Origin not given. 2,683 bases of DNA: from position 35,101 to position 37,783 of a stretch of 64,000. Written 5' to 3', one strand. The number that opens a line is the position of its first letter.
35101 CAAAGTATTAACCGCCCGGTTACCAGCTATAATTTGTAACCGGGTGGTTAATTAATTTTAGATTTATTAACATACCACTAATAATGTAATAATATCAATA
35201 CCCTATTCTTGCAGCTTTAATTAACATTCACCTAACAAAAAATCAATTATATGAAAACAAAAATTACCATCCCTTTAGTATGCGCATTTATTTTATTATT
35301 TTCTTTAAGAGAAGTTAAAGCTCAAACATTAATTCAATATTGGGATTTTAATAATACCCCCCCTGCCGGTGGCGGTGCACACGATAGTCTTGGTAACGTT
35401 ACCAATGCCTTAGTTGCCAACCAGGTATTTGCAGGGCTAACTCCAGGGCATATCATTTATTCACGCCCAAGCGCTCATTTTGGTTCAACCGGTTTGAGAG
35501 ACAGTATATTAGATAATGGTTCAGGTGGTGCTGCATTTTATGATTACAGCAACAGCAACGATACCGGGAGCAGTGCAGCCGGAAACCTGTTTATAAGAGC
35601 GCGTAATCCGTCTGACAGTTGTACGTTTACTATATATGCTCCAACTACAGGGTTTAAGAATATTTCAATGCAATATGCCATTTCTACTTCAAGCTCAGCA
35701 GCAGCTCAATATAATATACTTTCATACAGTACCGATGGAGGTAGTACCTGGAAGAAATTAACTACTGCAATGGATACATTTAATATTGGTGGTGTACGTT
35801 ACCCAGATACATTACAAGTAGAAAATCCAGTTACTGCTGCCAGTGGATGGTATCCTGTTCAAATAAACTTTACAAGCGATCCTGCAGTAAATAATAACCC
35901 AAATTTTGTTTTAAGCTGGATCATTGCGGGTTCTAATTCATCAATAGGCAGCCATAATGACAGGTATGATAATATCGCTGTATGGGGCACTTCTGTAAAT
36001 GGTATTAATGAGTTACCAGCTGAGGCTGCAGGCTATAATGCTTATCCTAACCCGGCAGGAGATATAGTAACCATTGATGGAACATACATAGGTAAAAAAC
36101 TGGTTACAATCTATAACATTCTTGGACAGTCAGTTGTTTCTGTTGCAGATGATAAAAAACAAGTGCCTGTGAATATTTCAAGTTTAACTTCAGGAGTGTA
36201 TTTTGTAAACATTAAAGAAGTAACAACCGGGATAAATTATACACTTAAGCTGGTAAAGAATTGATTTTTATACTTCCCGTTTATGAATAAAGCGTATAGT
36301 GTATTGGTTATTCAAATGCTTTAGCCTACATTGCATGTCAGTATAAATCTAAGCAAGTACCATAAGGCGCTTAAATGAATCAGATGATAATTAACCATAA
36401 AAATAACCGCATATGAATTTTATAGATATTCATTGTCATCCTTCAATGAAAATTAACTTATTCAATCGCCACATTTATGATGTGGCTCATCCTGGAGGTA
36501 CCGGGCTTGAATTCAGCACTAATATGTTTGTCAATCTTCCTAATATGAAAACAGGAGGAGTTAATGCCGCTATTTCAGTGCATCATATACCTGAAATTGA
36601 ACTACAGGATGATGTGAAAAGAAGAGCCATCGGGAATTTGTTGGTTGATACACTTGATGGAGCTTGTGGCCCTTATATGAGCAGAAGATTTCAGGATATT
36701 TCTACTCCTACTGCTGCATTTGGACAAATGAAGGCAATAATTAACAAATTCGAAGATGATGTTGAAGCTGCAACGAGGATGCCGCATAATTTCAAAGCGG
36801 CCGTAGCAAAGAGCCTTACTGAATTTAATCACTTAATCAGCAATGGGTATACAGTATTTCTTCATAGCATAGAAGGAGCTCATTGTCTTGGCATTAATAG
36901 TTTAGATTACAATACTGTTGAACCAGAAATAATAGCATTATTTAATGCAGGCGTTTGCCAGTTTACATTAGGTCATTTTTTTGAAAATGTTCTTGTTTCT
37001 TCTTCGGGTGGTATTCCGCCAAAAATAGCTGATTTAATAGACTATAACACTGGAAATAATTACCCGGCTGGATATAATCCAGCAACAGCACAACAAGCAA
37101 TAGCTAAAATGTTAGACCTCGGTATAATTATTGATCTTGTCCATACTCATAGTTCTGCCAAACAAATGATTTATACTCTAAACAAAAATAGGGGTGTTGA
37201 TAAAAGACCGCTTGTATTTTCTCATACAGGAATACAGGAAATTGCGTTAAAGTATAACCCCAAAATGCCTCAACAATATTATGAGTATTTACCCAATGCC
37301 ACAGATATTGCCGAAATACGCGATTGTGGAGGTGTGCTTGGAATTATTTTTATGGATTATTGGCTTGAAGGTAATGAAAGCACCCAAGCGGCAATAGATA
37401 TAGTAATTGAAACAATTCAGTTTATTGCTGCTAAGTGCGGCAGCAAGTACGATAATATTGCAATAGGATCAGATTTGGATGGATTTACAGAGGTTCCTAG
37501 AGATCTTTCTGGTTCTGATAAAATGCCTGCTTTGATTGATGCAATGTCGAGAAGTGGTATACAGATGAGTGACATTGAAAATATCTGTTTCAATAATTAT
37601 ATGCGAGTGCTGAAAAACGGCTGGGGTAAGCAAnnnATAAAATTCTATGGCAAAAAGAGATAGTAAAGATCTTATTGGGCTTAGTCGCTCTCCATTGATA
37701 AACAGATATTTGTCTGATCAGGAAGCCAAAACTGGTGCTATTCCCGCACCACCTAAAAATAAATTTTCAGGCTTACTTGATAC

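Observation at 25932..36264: T9SS surface-protein locus defined by four copies of a ~250-aa N-terminal module I cannot assign to any named family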

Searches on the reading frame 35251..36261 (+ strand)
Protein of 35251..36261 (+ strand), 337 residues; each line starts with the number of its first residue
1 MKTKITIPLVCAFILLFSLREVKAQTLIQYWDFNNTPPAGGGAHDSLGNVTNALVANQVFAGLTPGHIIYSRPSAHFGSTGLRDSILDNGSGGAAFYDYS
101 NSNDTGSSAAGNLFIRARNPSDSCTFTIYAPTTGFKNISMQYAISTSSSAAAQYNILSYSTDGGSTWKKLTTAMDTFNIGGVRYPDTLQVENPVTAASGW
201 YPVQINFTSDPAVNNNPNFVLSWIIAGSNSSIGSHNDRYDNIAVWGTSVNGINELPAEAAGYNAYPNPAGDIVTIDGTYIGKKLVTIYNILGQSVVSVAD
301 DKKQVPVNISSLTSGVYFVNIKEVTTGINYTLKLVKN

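Call 7: search_protein_families(library=pfam, proteins=[window:35251-36261:+], max_evalue=0.1)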
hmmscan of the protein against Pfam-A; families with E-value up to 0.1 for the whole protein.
window:35251-36261:+ (337 aa): 6 families
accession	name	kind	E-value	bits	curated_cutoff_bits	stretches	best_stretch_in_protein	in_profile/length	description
PF18962.6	Por_Secre_tail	-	1.4e-12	48.2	27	1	265-325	2-66/75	Secretion system C-terminal sorting domain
PF08308.17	PEGA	-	0.012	15.9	20.8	0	267-293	9-36/71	PEGA domain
PF21471.3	Reelin_subrepeat-B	-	0.018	15.2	27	1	141-187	41-88/127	Reelin subrepeat B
PF25275.1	Golvesin_C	-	0.035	14.6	31.6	0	113-158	32-77/132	Golvesin C-terminal domain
PF24316.1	Tli3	-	0.059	14.1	27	0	148-178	77-107/129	T6SS Tli3 immunity protein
PF02012.26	BNR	-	0.066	13.7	27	0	159-169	2-12/12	BNR/Asp-box repeat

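Call 8: search_protein_families(library=ncbifam, proteins=[window:35251-36261:+], max_evalue=0.1)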
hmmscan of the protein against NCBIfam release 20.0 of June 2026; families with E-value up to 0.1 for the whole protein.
window:35251-36261:+ (337 aa): 4 families
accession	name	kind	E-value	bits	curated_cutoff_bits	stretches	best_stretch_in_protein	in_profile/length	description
TIGR04183.1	Por_Secre_tail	domain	4e-12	45.9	23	1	265-337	2-72/72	T9SS type A sorting domain-containing protein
NF038113.1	T9SSA_dep_M36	equivalog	1e-08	33.9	885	1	227-335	753-867/869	T9SS-dependent M36 family metallopeptidase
NF050177.1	TapA_OM_Porphy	equivalog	0.00012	21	500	1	245-322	455-531/544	TapA/TapC family T9SS-dependent outer membrane protein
NF033708.1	T9SS_Cterm_ChiA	domain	0.024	14.5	40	1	285-323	4-43/55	T9SS sorting signal type C domain-containing protein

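Call 22: predict_structure(alignment_id=A2)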
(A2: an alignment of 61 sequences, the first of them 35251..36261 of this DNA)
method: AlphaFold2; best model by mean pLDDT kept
length: 337 residues; sequences in the alignment: 61
mean_pLDDT: 87.6   pTM: 0.69
mean pLDDT of the five models: 87.6, 86.9, 84.7, 84.5, 83.8
residues with pLDDT >= 90: 212; 70-90: 78; 50-70: 39; < 50: 8
segments of 3 or more residues with pLDDT < 50: 104-108, 252-254
pLDDT, mean of each block of 10 residues (from residue 1): 75 80 84 83 74 94 94 69 80 87 52 88 94 95 96 96 96 77 86 95 95 96 94 92 91 63 93 95 96 96 97 96 87 94
secondary structure, 60 per line:
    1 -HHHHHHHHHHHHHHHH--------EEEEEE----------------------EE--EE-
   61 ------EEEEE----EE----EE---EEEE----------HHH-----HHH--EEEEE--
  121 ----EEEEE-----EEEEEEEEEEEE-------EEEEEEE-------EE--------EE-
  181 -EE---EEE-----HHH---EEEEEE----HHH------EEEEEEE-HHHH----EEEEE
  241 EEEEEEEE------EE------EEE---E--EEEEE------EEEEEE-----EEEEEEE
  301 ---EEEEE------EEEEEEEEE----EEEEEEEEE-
elements in order: H2-17 E26-31 E67-71 E87-90 E114-118 E125-129 E135-146 E154-160 E187-189 E201-206 E220-226 H228-231 E236-248 E263-265 E272-276 E283-288 E294-300 E304-308 E315-323 E328-336

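Call 24: fold_search(model_id=the predicted structure, library=pdb)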
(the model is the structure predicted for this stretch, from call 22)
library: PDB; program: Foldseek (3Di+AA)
matches with E <= 10: 1896; with E <= 0.001: 56
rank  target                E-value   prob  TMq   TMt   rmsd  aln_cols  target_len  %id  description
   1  3k4z_A                1.6e-06  1.00  0.28  0.33  18.3       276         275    9  Crystal Structure of the Cellulosomal CBM4 from Clostridium thermocellum Cellulase CbhA (released 2010-07-28)
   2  3fha_C                3.7e-06  1.00  0.23  0.14  15.4       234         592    8  Structure of endo-beta-N-acetylglucosaminidase A (released 2009-04-28)
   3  3fha_D                2.1e-05  1.00  0.20  0.13  16.1       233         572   10  Structure of endo-beta-N-acetylglucosaminidase A (released 2009-04-28)
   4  7jrl                  2.6e-05  1.00  0.20  0.16  25.2       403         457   10  The structure of CBM51-2 in complex with GlcNAc and INT domains from Clostridium perfringens ZmpB (released 2021-02-03)
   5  5m11                  3.6e-05  1.00  0.22  0.10  11.2       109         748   20  Structural and functional probing of PorZ, an essential bacterial surface component of the type-IX secretion system of h (released 2016-11-09)
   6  5z18_A                3.6e-05  1.00  0.19  0.13  14.9       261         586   10  The crystal structure of Ruminococcus gnavus beta-glucuronidase (released 2018-12-12)
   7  6lej_B                4.1e-05  1.00  0.21  0.13  14.3       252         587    9  Structure of E. coli beta-glucuronidase complex with C6-propyl uronic isofagomine (released 2021-01-27)
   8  6jz5_A                4.1e-05  1.00  0.19  0.13  15.1       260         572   11  b-glucuronidase from Ruminococcus gnavus in complex with D-glucuronic acid (released 2020-06-10)
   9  5z18_F                4.3e-05  1.00  0.19  0.13  14.7       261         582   11  The crystal structure of Ruminococcus gnavus beta-glucuronidase (released 2018-12-12)
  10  5z18_E                4.3e-05  1.00  0.19  0.13  14.7       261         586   11  The crystal structure of Ruminococcus gnavus beta-glucuronidase (released 2018-12-12)
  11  5z19_A                4.5e-05  1.00  0.19  0.12  14.3       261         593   10  The crystal structure of Ruminococcus gnavus beta-glucuronidase in complex with uronic isofagomine (released 2018-12-12)
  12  5z19_B                4.5e-05  1.00  0.20  0.12  15.0       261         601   11  The crystal structure of Ruminococcus gnavus beta-glucuronidase in complex with uronic isofagomine (released 2018-12-12)
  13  5z18_D                4.5e-05  1.00  0.19  0.12  15.5       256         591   11  The crystal structure of Ruminococcus gnavus beta-glucuronidase (released 2018-12-12)
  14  6jz6_A                4.5e-05  0.99  0.18  0.12  15.4       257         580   10  b-glucuronidase from Ruminococcus gnavus in complex with C6-substituted uronic isofagomine (released 2020-06-10)
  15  7jrm                  5.9e-05  0.99  0.21  0.16  25.3       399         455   10  The structure of CBM51-2 and INT domains from Clostridium perfringens ZmpB (released 2021-02-03)
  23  8qb1_A                1.0e-04  1.00  0.21  0.77   2.0        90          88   23  C-terminal domain of mirolase from Tannerella forsythia (released 2024-02-28)
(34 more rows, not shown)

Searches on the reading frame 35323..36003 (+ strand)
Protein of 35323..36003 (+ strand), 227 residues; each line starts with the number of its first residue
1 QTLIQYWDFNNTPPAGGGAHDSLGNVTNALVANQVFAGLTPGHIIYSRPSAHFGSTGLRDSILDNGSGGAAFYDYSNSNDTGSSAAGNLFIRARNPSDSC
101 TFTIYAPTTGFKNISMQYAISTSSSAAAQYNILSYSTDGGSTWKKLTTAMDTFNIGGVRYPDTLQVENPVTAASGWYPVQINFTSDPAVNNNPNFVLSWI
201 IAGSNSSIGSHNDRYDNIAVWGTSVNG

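Call 32: predict_structure(alignment_id=A3)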
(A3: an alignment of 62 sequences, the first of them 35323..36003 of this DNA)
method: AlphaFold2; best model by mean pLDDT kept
length: 227 residues; sequences in the alignment: 62
mean_pLDDT: 88.6   pTM: 0.87
mean pLDDT of the five models: 88.6, 88.3, 87.9, 87.5, 86.8
residues with pLDDT >= 90: 147; 70-90: 53; 50-70: 21; < 50: 6
segments of 3 or more residues with pLDDT < 50: 79-84
pLDDT, mean of each block of 10 residues (from residue 1): 93 71 89 95 91 64 91 73 63 89 97 98 95 97 94 82 94 96 97 97 86 96 91
secondary structure, 60 per line:
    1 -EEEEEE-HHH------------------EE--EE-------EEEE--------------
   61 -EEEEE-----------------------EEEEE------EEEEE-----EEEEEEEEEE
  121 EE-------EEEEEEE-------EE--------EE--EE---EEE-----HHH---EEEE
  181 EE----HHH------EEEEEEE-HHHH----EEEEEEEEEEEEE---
elements in order: E2-7 E43-46 E62-66 E90-94 E101-105 E111-122 E130-136 E163-165 E177-182 E196-202 H204-207 E212-224

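Call 34: fold_search(model_id=the predicted structure, library=pdb)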
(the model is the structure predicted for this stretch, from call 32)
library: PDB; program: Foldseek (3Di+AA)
matches with E <= 10: 1320; with E <= 0.001: 22
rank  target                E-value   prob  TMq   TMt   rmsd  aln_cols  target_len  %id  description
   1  1k42_MODEL_1_A        2.3e-05  1.00  0.46  0.60   3.9       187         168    8  The Solution Structure of the CBM4-2 Carbohydrate Binding Module from a Thermostable Rhodothermus marinus Xyla (released 2002-05-29)
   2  8jiy                  9.4e-05  1.00  0.41  0.42  12.1       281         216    8  A carbohydrate binding domain of a putative chondroitinase (released 2023-09-20)
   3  4bj0_A                1.2e-04  1.00  0.45  0.59   5.7       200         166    9  Xyloglucan binding module (CBM4-2 X2-L110F) in complex with branched xyloses (released 2014-04-23)
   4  9cyn_A                2.0e-04  0.99  0.34  0.35  15.6       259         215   10  Flagellar filament sheath protein FlaA1 (released 2026-03-18)
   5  8a28_A                3.1e-04  1.00  0.37  0.24   9.9       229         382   10  Structure of the astacin zymogen of LAST-MAM from Limulus polyphemus (released 2022-10-19)
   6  6a99_D                3.3e-04  1.00  0.41  0.45   6.8       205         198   11  Crystal structure of a Stig cyclases Fisc from Fischerella sp. TAU in complex with (3Z)-3-(1-methyl-2-pyrrolidinyliden (released 2018-12-19)
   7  6r3m_A                4.1e-04  1.00  0.35  0.42   9.8       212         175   11  Family 11 Carbohydrate-Binding Module from Clostridium thermocellum in complex with beta-1,3-1,4-mixed-linked tetrasac (released 2020-02-05)
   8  6al7_A                5.1e-04  0.98  0.34  0.37  12.7       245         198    8  Crystal structure HpiC1 F138S (released 2018-03-07)
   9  9cyn_C                5.4e-04  0.95  0.32  0.33  16.1       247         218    9  Flagellar filament sheath protein FlaA1 (released 2026-03-18)
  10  3p6b_A                5.7e-04  1.00  0.41  0.49   5.7       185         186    8  The crystal structure of CelK CBM4 from Clostridium thermocellum (released 2011-08-24)
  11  7lyu_A                5.7e-04  1.00  0.35  0.23   6.7       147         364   13  Reelin repeat 8 (released 2022-06-15)
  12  4itc                  5.7e-04  0.99  0.35  0.45  10.2       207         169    7  Crystal Structure Analysis of the K1 Cleaved Adhesin domain of Lys-gingipain (Kgp) from Porphyromonas gingivalis W83 (released 2013-09-25)
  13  6a48                  6.1e-04  1.00  0.40  0.16   9.0       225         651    9  Crystal structure of reelin N-terminal region (released 2019-06-19)
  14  6al8_A                6.8e-04  1.00  0.44  0.50   8.0       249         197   10  Crystal structure HpiC1 Y101F/F138S (released 2018-03-07)
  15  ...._C                6.8e-04  0.99  0.36  0.14  13.2       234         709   15  Crystal structure of the ApoER2 ectodomain in complex with the Reelin R56 fragment (released 2017-04-26)
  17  3m1h_D                7.2e-04  1.00  0.32  0.40  10.1       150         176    8  Crystal Structure Analysis of the K3 Cleaved Adhesin Domain of Lys-gingipain (Kgp) from Porphyromonas gingivalis w83 (released 2011-03-23)
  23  3km5_B                1.1e-03  1.00  0.33  0.42   8.1       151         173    9  Crystal Structure Analysis of the K2 Cleaved Adhesin Domain of Lys-gingipain (Kgp) (released 2010-03-31)
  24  3km5_A                1.1e-03  0.99  0.30  0.37  11.8       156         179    5  Crystal Structure Analysis of the K2 Cleaved Adhesin Domain of Lys-gingipain (Kgp) (released 2010-03-31)
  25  3m1h_B                1.1e-03  1.00  0.32  0.39   7.5       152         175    6  Crystal Structure Analysis of the K3 Cleaved Adhesin Domain of Lys-gingipain (Kgp) from Porphyromonas gingivalis w83 (released 2011-03-23)
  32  3m1h_A                2.0e-03  1.00  0.33  0.41   9.2       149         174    9  Crystal Structure Analysis of the K3 Cleaved Adhesin Domain of Lys-gingipain (Kgp) from Porphyromonas gingivalis w83 (released 2011-03-23)
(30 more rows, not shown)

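Call 91: search_solved_structures(query=A6, max_evalue=10, show_alignments=1)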
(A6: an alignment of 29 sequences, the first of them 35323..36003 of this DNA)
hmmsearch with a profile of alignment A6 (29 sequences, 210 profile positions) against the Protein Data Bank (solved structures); distinct sequences matched with E-value up to 10: 46.
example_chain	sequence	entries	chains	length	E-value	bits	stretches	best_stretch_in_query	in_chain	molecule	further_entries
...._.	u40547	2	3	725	0.00051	23.2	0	118-141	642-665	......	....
2e26_A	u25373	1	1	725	0.00054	23.1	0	118-141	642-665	Reelin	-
2bf6_A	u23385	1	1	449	0.0019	21.3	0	119-144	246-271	EXO-ALPHA-SIALIDASE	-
2vk5_A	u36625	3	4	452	0.0019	21.2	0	119-144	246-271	EXO-ALPHA-SIALIDASE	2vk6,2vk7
5tsp_A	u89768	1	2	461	0.0021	21.1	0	119-143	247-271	Sialidase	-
8u2a_A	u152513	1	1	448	0.0021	21.1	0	119-144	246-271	Exo-alpha-sialidase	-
8u5o_A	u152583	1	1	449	0.0022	21.1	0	119-144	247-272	Exo-alpha-sialidase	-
4bbw_A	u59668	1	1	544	0.022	17.8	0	126-153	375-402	SIALIDASE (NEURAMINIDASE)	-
8xve_R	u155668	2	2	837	0.056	16.5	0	119-143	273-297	Exo-alpha-sialidase,Endothelin receptor type B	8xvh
9db6_A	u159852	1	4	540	0.061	16.3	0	126-150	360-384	BNR/Asp-box repeat protein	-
2w20_A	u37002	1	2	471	0.078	16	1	113-147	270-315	SIALIDASE A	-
3h71_A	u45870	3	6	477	0.083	15.9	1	113-147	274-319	Sialidase A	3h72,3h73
4fj6_A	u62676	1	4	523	0.095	15.7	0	127-150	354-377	glycoside hydrolase family 33, candidate sialidase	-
7a54_A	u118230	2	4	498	0.095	15.7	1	113-147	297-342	Sialidase A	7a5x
2vvz_A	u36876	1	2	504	0.099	15.7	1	113-147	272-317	SIALIDASE A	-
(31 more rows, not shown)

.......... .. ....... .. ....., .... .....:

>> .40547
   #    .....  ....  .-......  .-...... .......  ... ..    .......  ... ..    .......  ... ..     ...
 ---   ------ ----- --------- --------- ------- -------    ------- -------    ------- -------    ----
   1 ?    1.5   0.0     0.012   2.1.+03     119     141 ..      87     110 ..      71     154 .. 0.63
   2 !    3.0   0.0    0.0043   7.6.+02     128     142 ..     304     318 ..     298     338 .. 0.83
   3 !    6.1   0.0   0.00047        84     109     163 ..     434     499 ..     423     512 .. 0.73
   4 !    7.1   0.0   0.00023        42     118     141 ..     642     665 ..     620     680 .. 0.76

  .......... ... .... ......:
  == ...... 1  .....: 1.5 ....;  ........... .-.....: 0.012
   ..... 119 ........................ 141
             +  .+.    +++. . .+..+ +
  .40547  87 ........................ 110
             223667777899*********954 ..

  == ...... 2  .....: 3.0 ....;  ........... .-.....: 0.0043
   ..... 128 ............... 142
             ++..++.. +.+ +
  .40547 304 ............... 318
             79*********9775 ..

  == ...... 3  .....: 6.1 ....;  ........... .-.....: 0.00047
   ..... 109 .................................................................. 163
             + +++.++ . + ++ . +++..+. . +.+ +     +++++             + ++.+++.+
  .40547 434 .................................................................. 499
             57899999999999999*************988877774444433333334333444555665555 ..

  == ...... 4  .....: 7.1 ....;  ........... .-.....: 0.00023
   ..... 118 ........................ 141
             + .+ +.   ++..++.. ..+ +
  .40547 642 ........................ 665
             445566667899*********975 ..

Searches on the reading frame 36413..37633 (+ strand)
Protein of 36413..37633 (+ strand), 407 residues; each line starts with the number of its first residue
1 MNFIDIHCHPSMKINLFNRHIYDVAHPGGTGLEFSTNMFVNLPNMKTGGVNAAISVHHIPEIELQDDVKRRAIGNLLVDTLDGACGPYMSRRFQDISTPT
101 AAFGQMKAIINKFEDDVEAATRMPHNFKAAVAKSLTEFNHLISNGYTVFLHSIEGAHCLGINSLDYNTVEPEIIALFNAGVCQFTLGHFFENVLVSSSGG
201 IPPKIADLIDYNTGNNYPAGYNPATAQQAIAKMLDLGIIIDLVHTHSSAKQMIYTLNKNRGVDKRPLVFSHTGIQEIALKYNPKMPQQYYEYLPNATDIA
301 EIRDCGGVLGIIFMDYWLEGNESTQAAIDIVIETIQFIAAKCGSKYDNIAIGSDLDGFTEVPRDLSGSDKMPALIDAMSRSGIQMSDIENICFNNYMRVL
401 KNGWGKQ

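Call 17: search_protein_families(library=pfam, proteins=[window:36413-37633:+], max_evalue=0.001)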
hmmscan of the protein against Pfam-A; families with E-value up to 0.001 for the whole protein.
window:36413-37633:+ (407 aa): 1 family
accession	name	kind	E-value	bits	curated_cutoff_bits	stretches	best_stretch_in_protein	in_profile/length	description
PF01244.27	Peptidase_M19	-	3.7e-27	95.7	26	1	2-401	7-318/319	Membrane dipeptidase (Peptidase family M19)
